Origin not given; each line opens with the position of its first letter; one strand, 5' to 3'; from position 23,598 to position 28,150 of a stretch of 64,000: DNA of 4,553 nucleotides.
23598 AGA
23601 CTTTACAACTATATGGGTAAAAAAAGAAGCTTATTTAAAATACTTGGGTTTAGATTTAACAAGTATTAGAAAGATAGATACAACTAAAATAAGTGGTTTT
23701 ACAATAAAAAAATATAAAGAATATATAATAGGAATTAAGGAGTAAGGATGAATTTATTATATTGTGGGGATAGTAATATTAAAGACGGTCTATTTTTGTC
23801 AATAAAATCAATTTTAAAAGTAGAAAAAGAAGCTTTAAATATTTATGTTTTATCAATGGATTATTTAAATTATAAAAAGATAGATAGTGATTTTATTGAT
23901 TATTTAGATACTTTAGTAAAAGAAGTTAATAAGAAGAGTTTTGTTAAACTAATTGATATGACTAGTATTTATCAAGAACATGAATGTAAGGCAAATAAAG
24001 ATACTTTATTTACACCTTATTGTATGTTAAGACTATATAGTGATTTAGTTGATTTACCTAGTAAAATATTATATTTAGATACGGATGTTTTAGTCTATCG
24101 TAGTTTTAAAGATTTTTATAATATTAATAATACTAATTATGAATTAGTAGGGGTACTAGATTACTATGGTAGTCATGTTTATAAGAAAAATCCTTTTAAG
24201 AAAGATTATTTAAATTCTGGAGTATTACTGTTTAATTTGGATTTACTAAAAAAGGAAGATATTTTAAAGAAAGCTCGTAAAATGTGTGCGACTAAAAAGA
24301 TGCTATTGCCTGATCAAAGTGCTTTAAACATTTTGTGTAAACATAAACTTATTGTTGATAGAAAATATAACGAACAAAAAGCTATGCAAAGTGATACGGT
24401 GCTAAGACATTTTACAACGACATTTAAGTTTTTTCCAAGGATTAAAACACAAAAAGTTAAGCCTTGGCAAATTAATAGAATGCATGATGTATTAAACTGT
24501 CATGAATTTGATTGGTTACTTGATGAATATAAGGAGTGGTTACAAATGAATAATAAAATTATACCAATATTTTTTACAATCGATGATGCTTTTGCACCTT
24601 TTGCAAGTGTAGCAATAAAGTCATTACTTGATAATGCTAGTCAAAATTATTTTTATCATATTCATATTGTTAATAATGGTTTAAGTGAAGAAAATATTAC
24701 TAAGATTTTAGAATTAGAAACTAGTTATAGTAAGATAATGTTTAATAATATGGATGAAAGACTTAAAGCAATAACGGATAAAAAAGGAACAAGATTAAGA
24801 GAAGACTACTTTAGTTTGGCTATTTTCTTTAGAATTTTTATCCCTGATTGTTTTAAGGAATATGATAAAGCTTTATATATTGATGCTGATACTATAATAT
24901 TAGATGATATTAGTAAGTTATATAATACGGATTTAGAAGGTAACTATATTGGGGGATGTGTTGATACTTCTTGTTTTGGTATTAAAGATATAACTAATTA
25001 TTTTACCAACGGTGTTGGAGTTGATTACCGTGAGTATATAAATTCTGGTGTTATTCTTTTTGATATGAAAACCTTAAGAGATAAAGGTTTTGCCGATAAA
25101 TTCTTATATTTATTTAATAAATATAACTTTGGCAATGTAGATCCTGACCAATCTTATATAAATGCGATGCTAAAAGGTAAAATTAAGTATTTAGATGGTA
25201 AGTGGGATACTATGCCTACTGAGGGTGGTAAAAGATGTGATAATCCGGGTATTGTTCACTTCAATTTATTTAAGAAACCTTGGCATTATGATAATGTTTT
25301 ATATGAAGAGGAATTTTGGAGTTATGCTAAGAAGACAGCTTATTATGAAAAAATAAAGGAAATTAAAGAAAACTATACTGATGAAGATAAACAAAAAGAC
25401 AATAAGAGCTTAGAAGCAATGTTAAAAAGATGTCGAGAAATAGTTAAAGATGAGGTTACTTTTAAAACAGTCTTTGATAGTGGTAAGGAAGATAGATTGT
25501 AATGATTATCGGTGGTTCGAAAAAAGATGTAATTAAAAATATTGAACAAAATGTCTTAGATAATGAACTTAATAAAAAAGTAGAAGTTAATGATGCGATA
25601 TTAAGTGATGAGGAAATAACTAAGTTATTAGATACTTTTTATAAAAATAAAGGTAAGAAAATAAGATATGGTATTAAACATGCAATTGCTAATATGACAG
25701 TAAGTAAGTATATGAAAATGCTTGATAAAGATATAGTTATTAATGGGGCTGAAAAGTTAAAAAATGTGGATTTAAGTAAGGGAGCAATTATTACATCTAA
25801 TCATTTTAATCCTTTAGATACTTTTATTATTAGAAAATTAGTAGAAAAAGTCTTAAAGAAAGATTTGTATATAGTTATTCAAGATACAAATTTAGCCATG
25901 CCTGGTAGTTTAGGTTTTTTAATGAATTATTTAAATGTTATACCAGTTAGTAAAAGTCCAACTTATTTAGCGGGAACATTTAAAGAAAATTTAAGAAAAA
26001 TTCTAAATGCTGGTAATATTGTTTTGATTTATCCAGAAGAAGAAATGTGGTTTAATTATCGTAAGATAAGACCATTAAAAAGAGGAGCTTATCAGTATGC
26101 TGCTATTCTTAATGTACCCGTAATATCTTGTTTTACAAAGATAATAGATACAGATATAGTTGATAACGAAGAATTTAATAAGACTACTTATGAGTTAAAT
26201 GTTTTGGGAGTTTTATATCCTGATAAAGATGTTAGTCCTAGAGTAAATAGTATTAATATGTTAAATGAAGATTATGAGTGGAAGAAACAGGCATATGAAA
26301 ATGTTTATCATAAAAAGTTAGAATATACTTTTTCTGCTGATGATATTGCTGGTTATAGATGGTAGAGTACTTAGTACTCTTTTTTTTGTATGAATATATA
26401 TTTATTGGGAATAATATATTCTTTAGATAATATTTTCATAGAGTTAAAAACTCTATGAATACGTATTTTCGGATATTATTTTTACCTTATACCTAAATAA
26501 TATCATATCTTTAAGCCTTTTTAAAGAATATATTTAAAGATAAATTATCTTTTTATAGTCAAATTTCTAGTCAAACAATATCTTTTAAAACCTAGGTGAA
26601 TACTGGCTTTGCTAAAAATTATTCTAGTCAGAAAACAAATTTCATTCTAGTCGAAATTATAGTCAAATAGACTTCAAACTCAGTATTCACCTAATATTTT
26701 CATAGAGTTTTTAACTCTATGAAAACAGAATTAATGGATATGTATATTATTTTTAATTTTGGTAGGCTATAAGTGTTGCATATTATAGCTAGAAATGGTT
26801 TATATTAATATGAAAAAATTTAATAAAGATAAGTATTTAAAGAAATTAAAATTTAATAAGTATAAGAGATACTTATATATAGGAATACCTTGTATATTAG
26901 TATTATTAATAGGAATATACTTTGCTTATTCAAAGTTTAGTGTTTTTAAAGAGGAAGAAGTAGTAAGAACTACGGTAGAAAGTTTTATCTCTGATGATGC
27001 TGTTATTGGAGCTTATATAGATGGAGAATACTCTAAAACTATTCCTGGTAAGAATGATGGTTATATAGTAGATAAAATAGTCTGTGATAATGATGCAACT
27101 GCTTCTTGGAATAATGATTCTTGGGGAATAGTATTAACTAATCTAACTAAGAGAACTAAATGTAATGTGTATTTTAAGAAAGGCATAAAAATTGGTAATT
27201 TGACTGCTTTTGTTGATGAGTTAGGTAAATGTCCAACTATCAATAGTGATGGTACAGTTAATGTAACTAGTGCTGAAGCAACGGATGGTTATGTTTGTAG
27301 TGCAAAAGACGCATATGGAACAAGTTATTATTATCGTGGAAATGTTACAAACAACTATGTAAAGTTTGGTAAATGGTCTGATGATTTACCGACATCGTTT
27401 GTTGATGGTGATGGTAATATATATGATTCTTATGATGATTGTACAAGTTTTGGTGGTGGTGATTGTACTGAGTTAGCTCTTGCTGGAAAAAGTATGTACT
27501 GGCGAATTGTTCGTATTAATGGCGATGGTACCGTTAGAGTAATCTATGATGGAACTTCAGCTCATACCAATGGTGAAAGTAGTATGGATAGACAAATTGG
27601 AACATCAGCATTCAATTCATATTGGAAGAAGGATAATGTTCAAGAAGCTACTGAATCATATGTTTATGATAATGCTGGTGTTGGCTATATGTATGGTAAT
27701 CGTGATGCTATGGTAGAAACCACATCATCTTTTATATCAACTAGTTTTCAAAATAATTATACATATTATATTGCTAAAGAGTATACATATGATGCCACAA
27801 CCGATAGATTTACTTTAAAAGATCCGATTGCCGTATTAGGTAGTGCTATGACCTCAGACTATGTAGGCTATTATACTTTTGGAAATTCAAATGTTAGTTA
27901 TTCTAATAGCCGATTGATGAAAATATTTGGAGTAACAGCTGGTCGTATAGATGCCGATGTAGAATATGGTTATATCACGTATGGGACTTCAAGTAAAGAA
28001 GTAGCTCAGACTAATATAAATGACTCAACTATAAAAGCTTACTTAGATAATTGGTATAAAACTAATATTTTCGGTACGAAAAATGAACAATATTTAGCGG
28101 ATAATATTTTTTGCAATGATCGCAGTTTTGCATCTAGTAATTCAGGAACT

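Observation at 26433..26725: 27-bp perfect inverted repeats enclose a 239-bp hexamer-rich segment just upstream of surface-protein paralog A (candidate invertible or looping switch)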

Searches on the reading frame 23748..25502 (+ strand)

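Call 5: search_protein_families(library=pfam, proteins=[window:23748-25502:+], max_evalue=0.01)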
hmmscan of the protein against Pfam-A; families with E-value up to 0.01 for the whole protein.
window:23748-25502:+ (584 aa): 2 families
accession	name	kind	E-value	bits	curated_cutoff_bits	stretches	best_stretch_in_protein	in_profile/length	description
PF01501.26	Glyco_transf_8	-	6.5e-66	222.9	24.3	2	273-515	1-252/253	Glycosyl transferase family 8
PF18404.7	Glyco_transf_24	-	0.00071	19.5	25.7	1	284-451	14-178/268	Glucosyltransferase 24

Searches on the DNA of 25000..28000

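Call 6: search_rna_families(source=window, start=25000, end=28000, threshold=evalue, max_evalue=1)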
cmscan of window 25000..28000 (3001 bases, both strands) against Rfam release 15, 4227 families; matches with E-value up to 1: 0.
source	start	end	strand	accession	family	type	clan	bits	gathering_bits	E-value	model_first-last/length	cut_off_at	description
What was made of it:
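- On Known structured RNA: No hit at E<=1 in window 25000-28000 (call 6)
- Tried and rejected: Rfam scan of the region: no match (call 6).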
